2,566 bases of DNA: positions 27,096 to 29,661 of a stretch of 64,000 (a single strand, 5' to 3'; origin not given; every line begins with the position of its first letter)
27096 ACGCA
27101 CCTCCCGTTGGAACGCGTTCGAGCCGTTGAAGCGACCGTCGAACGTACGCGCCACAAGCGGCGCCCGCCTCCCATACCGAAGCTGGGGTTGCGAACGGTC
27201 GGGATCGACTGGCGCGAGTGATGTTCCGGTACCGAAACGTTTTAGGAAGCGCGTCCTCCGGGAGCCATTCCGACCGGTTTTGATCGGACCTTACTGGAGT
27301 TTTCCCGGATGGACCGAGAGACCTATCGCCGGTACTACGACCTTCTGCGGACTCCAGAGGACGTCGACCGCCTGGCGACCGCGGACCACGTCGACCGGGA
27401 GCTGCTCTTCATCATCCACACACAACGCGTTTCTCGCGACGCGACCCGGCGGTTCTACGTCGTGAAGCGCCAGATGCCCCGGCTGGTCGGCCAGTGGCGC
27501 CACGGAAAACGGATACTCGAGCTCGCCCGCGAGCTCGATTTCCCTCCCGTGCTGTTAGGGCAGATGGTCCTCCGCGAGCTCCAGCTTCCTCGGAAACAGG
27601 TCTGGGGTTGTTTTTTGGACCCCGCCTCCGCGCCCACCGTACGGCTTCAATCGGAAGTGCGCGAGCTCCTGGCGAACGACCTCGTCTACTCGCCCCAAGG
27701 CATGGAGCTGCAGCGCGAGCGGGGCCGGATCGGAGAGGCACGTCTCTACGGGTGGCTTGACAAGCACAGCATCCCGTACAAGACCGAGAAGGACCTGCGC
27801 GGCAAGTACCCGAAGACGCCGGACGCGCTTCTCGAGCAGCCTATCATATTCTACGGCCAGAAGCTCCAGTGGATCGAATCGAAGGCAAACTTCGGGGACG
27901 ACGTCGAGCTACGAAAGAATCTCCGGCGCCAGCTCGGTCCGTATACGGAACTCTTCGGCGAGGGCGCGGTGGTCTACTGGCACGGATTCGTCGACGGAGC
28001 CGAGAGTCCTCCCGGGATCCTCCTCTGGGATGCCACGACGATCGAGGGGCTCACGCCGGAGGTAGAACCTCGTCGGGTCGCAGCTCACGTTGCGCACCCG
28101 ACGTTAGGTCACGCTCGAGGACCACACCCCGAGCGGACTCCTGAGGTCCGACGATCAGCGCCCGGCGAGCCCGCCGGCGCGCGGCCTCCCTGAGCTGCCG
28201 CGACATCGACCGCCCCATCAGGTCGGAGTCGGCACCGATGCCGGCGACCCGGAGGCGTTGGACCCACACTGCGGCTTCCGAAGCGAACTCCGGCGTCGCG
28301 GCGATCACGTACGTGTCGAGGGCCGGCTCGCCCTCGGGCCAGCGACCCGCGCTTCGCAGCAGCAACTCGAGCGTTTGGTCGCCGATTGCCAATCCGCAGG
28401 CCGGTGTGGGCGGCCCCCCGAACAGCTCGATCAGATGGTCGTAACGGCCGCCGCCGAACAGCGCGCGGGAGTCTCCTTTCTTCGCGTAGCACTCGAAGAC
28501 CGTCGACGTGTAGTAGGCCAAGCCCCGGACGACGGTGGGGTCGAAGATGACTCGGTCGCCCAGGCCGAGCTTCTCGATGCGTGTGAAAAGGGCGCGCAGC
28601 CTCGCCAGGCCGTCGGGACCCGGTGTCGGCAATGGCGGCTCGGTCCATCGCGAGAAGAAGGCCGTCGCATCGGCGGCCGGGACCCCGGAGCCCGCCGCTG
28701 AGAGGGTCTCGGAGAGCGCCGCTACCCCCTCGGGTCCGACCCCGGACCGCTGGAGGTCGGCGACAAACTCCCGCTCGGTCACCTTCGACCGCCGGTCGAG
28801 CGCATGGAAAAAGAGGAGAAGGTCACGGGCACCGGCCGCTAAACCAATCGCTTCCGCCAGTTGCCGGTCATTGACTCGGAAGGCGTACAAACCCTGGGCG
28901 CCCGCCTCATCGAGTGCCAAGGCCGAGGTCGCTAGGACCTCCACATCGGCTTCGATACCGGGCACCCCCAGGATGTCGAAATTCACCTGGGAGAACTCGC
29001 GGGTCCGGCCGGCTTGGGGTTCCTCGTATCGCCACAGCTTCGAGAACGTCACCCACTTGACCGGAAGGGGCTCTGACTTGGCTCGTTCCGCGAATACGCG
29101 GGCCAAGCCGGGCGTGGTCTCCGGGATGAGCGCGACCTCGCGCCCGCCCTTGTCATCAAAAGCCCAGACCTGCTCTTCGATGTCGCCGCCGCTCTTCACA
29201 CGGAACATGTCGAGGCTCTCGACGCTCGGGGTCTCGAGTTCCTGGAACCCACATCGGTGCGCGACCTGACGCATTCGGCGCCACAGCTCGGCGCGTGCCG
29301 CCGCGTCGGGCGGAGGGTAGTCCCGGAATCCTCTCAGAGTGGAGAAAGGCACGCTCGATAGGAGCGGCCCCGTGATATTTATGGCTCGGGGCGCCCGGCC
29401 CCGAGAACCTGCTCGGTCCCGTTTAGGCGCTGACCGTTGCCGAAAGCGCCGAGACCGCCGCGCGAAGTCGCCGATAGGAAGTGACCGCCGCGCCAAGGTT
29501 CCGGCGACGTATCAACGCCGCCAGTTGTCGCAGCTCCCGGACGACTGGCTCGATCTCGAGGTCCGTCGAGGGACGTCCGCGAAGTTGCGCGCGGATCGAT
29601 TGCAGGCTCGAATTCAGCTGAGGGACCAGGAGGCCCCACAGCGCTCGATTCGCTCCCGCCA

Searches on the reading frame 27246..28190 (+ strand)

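Call 85: search_protein_families(library=pfam, proteins=[window:27246-28190:+], max_evalue=0.00001)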
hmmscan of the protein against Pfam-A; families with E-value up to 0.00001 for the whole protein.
window:27246-28190:+ (315 aa): 1 family
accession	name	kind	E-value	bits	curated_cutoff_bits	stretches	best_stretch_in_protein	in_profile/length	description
PF14811.11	TPD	-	5.8e-37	127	27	1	133-260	4-134/138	Protein of unknown function TPD sequence-motif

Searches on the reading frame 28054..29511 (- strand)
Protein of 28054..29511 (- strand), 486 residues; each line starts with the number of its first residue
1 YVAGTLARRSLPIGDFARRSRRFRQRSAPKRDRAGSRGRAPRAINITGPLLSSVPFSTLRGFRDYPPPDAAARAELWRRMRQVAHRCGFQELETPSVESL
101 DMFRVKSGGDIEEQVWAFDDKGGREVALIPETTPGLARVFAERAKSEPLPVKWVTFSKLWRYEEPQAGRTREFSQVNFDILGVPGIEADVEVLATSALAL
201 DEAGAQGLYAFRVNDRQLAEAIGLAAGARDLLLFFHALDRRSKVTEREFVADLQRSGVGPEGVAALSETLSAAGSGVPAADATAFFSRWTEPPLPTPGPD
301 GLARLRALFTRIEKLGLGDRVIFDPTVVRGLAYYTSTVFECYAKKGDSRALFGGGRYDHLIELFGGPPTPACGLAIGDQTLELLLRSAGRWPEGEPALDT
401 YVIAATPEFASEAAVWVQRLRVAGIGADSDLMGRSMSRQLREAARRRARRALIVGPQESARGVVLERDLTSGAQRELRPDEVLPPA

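Call 85: search_protein_families(library=pfam, proteins=[window:28054-29511:-], max_evalue=0.00001)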
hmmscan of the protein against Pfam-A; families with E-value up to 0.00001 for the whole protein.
window:28054-29511:- (486 aa): 3 families
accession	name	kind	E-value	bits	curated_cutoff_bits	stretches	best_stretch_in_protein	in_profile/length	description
PF13393.11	tRNA-synt_His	-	2.1e-46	159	25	1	61-376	1-303/308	Histidyl-tRNA synthetase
PF00587.30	tRNA-synt_2b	-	3.7e-10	40.6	29.3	1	118-213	3-104/179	tRNA synthetase class II core domain (G, H, P, S and T)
PF03129.25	HGTP_anticodon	-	3e-08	34.1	21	1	401-483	3-88/94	Anticodon binding domain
